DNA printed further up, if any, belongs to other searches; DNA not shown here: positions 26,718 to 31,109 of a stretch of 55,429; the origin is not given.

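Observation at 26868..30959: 1363-aa protein: HigA/XRE-type HTH fused to ~1290 aa with no recognisable catalytic or NTPase motif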

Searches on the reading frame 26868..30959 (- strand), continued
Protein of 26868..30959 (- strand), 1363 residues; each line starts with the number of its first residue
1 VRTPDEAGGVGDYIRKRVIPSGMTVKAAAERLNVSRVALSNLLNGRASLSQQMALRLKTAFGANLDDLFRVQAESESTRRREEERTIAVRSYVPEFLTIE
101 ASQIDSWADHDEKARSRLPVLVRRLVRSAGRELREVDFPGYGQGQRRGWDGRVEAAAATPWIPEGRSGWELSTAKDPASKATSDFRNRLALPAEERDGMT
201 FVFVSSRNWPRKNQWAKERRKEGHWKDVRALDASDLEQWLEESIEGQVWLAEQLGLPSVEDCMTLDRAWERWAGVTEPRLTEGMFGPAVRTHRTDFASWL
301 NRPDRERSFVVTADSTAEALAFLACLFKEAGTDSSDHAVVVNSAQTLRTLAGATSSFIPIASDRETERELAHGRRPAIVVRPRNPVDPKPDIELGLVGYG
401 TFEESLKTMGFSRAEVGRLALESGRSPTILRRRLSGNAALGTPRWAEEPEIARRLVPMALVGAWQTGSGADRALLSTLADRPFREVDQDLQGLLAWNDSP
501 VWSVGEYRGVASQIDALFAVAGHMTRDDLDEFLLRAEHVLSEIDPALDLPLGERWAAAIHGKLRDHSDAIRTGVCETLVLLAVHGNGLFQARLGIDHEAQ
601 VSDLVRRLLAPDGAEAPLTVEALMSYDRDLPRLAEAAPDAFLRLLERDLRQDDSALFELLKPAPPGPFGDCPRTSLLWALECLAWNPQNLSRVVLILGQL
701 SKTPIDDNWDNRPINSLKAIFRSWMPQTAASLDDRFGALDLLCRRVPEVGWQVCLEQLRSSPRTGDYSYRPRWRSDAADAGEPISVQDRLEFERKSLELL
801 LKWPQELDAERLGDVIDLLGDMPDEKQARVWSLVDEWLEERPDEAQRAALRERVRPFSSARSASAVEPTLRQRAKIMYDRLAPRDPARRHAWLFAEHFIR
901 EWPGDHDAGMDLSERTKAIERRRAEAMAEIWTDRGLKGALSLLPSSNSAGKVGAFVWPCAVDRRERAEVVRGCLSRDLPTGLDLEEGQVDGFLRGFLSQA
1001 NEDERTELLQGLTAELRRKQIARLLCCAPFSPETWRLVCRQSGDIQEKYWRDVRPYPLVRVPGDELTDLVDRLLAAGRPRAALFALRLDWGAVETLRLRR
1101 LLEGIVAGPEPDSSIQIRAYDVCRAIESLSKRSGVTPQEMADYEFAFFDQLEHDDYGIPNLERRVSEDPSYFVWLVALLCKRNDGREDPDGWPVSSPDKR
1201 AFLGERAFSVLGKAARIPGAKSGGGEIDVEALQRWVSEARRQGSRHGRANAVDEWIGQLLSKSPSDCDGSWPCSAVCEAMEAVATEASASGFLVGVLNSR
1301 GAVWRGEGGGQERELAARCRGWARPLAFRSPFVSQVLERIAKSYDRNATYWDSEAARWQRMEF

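Call 58: get_annotated_region(hit=H2, flank=7000)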
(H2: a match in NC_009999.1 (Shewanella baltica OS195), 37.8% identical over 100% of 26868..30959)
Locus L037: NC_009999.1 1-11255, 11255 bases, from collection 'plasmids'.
description: Shewanella baltica OS195 plasmid pS19502, complete sequence
organism: Shewanella baltica OS195 (NCBI taxid 399599)
taxonomy: Bacteria; Pseudomonadota; Gammaproteobacteria; Alteromonadales; Shewanellaceae; Shewanella; Shewanella baltica; Shewanella baltica OS195
host: -; source: -; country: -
typing (MOB-suite, as given by PLSDB): conjugative; relaxase MOBF; mating-pair formation MPF_F
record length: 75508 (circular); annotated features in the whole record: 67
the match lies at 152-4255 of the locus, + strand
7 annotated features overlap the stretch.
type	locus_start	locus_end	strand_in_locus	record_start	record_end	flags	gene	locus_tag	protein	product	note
CDS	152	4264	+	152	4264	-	-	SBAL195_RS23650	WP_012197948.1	HigA family addiction module antitoxin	-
CDS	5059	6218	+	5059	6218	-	-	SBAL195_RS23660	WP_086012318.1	IS3-like element ISSba3 family transposase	GO:0006313 - DNA transposition [Evidence IEA]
CDS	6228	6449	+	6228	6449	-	-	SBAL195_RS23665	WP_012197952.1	hypothetical protein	-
CDS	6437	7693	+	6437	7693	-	-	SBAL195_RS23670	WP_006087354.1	Y-family DNA polymerase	-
CDS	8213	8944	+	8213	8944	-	-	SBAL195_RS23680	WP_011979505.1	endonuclease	-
CDS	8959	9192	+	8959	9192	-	-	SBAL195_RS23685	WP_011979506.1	hypothetical protein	-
CDS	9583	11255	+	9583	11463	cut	-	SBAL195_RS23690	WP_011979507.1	ParB/RepB/Spo0J family partition protein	-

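Call 59: get_annotated_region(hit=H5, flank=7000)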
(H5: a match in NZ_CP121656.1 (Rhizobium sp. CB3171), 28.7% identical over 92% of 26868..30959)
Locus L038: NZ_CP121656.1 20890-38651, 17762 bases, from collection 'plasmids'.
description: Rhizobium sp. CB3171 plasmid pCB3171_4, complete sequence
organism: Rhizobium sp. CB3171 (NCBI taxid 3039157)
taxonomy: Bacteria; Pseudomonadota; Alphaproteobacteria; Hyphomicrobiales; Rhizobiaceae; Rhizobium; Rhizobium sp. CB3171
host: -; source: Calliandra calothyrsus,cell culture; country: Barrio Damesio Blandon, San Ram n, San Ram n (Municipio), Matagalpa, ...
typing (MOB-suite, as given by PLSDB): conjugative; relaxase MOBP; mating-pair formation MPF_T
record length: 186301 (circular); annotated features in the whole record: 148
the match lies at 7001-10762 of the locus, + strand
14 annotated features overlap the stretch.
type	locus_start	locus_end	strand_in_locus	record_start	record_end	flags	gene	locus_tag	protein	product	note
CDS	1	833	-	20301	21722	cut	-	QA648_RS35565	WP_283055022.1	UvrD-helicase domain-containing protein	-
CDS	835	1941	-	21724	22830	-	-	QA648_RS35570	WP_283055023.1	AAA family ATPase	-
CDS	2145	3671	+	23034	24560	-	istA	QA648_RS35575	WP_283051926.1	IS21 family transposase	-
CDS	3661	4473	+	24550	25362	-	istB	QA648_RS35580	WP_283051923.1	IS21-like element helper ATPase IstB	-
CDS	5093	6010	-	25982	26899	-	-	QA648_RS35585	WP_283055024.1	nucleotidyl transferase AbiEii/AbiGii toxin family protein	-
CDS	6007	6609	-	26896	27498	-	-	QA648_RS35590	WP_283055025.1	type IV toxin-antitoxin system AbiEi family antitoxin domain-containing protein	-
CDS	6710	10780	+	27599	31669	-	-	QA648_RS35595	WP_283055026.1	helix-turn-helix transcriptional regulator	-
CDS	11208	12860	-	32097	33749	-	-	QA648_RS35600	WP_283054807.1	IS66 family transposase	-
CDS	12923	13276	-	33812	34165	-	tnpB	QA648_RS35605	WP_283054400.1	IS66 family insertion sequence element accessory protein TnpB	-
CDS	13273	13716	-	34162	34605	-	-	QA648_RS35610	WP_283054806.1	transposase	GO:0006313 - DNA transposition [Evidence IEA]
CDS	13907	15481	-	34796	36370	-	-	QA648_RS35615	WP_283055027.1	S53 family peptidase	GO:0006508 - proteolysis [Evidence IEA]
CDS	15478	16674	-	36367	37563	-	-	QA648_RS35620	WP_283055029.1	hypothetical protein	-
CDS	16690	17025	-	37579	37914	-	-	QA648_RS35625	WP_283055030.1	hypothetical protein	-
CDS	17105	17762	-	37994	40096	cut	-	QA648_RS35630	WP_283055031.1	multicopper oxidase family protein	-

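Call 60: get_annotated_region(hit=H15, flank=7000)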
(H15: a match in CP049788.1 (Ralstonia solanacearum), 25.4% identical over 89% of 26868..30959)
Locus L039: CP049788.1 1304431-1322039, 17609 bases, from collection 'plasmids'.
description: Ralstonia solanacearum strain B2 plasmid unnamed, complete sequence
organism: Ralstonia solanacearum (NCBI taxid 305)
taxonomy: Bacteria; Pseudomonadota; Betaproteobacteria; Burkholderiales; Burkholderiaceae; Ralstonia; Ralstonia solanacearum
host: -; source: whole organism,isolated from the tobacco substrate; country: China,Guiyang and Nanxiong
typing (MOB-suite, as given by PLSDB): non-mobilizable
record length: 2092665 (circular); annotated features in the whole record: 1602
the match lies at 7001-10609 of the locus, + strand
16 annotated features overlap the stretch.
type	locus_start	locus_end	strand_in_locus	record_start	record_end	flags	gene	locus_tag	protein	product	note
CDS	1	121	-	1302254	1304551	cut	-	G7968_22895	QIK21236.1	hypothetical protein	-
CDS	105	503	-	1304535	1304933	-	-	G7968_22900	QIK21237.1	hypothetical protein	-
CDS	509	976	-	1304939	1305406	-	-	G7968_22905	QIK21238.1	hypothetical protein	-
CDS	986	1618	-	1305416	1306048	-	-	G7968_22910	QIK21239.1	hypothetical protein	-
CDS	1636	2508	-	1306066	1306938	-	-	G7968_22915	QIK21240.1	ATP-binding protein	-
CDS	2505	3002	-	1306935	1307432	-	-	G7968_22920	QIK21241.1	hypothetical protein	-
CDS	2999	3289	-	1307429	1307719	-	-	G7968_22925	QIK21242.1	helix-turn-helix domain-containing protein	-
CDS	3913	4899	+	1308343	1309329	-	-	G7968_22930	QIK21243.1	IS5 family transposase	-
CDS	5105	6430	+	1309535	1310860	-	-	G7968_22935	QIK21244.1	hypothetical protein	-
CDS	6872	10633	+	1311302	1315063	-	-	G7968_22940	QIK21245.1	hypothetical protein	-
CDS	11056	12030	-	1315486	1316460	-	-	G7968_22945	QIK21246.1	hypothetical protein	-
CDS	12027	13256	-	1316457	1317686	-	-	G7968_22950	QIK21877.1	glycine hydroxymethyltransferase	-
CDS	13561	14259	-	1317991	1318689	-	-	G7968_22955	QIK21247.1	hypothetical protein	-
CDS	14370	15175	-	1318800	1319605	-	-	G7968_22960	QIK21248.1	IS5 family transposase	-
CDS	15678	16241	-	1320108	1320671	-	-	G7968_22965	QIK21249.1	hypothetical protein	-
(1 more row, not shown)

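Call 61: get_annotated_region(hit=H18, flank=7000)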
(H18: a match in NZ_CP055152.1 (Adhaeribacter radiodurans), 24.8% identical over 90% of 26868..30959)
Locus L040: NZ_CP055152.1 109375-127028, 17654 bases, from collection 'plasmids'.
description: Adhaeribacter radiodurans strain KUDC8001 plasmid unnamed, complete sequence
organism: Adhaeribacter radiodurans (NCBI taxid 2745197)
taxonomy: Bacteria; Bacteroidota; Cytophagia; Cytophagales; Hymenobacteraceae; Adhaeribacter; Adhaeribacter radiodurans
host: -; source: Cell culture,rhizospheric soil; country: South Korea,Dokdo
typing (MOB-suite, as given by PLSDB): non-mobilizable
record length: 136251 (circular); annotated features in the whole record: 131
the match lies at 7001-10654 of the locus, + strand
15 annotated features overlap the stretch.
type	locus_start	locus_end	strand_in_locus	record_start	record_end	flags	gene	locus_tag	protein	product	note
CDS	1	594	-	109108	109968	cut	-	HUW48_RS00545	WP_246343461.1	AraC family transcriptional regulator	-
CDS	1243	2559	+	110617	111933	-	ltrA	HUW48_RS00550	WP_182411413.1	group II intron reverse transcriptase/maturase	GO:0000373 - Group II intron splicing [Evidence IEA]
CDS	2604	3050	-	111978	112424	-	-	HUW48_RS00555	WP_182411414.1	hypothetical protein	-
CDS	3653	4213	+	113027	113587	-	-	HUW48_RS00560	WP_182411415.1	recombinase family protein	GO:0006310 - DNA recombination [Evidence IEA]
CDS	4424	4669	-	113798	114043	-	-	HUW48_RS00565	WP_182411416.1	hypothetical protein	-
CDS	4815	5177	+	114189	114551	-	-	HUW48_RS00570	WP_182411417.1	helix-turn-helix transcriptional regulator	-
CDS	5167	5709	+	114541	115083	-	-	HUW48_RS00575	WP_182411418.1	ImmA/IrrE family metallo-endopeptidase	-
CDS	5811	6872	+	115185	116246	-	-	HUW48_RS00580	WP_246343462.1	PDDEXK nuclease domain-containing protein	-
CDS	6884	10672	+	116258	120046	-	-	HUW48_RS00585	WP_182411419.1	hypothetical protein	-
CDS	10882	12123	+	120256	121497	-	-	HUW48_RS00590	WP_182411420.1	DUF4238 domain-containing protein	-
CDS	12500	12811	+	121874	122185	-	-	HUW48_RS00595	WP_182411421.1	antibiotic biosynthesis monooxygenase family protein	-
CDS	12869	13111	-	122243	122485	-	-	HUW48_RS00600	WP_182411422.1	hypothetical protein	-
CDS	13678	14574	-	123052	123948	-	-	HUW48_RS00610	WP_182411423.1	mechanosensitive ion channel family protein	-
CDS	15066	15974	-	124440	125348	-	-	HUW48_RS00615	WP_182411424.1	YihY/virulence factor BrkB family protein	-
CDS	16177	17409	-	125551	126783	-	-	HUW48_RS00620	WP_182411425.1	sodium:proton antiporter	GO:0006814 - sodium ion transport [Evidence IEA]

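Call 62: get_annotated_region(hit=H19, flank=7000)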
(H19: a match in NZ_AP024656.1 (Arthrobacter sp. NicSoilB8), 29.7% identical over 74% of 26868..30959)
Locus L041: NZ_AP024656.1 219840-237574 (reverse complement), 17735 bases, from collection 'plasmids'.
description: Arthrobacter sp. NicSoilB8 plasmid pNicSoilB8, complete sequence
organism: Arthrobacter sp. NicSoilB8 (NCBI taxid 2830998)
taxonomy: Bacteria; Actinomycetota; Actinomycetes; Micrococcales; Micrococcaceae; Arthrobacter; Arthrobacter sp. NicSoilB8
host: -; source: -; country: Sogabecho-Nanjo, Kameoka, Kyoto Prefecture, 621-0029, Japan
typing (MOB-suite, as given by PLSDB): mobilizable; replicon rep_cluster_1210; relaxase MOBP
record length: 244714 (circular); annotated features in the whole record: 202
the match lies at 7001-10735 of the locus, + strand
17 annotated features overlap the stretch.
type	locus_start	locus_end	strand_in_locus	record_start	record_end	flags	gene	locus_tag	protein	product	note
CDS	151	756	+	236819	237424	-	-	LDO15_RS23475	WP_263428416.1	DNA-binding protein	-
CDS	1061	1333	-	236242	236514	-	-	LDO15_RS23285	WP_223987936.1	hypothetical protein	-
CDS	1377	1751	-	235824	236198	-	-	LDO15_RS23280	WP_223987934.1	hypothetical protein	-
CDS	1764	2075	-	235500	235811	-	-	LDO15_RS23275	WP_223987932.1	hypothetical protein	-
CDS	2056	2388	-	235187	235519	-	-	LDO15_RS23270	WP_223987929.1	hypothetical protein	-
CDS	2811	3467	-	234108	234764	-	-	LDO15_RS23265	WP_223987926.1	helicase associated domain-containing protein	-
CDS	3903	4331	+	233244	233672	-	-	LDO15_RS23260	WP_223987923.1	hypothetical protein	-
CDS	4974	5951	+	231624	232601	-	-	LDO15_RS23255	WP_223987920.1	DUF4192 domain-containing protein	-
CDS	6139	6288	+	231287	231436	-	-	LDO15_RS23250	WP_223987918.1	hypothetical protein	-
CDS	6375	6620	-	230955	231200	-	-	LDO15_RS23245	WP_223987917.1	hypothetical protein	-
CDS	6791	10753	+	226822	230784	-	-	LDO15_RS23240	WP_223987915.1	helix-turn-helix domain-containing protein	-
CDS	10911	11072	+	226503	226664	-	-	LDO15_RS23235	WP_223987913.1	hypothetical protein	-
CDS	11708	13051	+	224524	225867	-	-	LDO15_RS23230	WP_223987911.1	ParB/RepB/Spo0J family partition protein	GO:0007059 - chromosome segregation [Evidence IEA]; GO:0000910 - cytokinesis [Evidence IEA]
CDS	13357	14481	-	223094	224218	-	-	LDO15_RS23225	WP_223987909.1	hypothetical protein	-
CDS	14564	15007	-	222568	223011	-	-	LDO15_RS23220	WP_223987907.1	hypothetical protein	-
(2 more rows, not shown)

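Call 63: get_annotated_region(hit=H12, flank=7000)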
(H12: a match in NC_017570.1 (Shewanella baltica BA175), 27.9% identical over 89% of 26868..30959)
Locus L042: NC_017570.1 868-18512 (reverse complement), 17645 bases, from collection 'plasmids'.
description: Shewanella baltica BA175 plasmid pSBAL17501, complete sequence
organism: Shewanella baltica BA175 (NCBI taxid 693974)
taxonomy: Bacteria; Pseudomonadota; Gammaproteobacteria; Alteromonadales; Shewanellaceae; Shewanella; Shewanella baltica; Shewanella baltica BA175
host: -; source: -; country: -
typing (MOB-suite, as given by PLSDB): conjugative; replicon rep_cluster_559; relaxase MOBF; mating-pair formation MPF_F
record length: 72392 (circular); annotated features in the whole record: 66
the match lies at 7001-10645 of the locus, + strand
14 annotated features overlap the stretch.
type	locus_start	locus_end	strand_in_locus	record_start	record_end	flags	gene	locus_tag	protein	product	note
CDS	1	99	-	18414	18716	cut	traL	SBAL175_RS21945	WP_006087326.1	type IV conjugative transfer system protein TraL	-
CDS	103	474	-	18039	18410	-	-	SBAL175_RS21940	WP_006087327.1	hypothetical protein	-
CDS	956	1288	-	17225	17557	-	-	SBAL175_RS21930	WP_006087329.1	helix-turn-helix domain-containing protein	-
CDS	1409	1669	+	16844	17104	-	-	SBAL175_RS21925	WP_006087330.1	hypothetical protein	-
CDS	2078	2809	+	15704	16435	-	-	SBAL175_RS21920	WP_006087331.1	hypothetical protein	-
CDS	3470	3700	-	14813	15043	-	-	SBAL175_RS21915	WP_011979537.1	hypothetical protein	-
CDS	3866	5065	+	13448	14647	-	-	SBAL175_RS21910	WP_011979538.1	ParA family protein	-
CDS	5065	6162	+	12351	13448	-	-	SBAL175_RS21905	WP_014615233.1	ParB family protein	-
CDS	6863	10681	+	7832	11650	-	-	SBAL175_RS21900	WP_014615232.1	hypothetical protein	-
CDS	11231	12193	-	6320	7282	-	-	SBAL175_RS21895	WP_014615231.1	hypothetical protein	-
CDS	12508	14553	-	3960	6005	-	-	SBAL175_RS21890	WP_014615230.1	hypothetical protein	-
CDS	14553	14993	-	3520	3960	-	-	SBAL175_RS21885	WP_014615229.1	hypothetical protein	-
CDS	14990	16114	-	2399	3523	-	-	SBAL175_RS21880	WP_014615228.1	hypothetical protein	-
CDS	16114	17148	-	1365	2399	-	-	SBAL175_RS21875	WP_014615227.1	hypothetical protein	-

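Call 65: search_dna_similar(query=window:26868-30959:-, collection=phages, mode=protein, max_evalue=0.001, max_rows=10)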
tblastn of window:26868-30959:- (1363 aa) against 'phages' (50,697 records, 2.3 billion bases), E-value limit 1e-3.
Records with a match: 1; places in all: 1; records where one place covers at least 80% of the query: 0.
Best place of each record, by identity: <60% 1.
By first word of the organism name: Bacteriophage 1.
By host as written in the record: - 1.
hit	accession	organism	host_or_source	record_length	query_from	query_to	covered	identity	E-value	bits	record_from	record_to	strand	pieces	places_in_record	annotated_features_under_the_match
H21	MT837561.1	Bacteriophage sp.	human fecal samples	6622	148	717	42%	21.5%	3e-17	94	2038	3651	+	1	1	record has no annotation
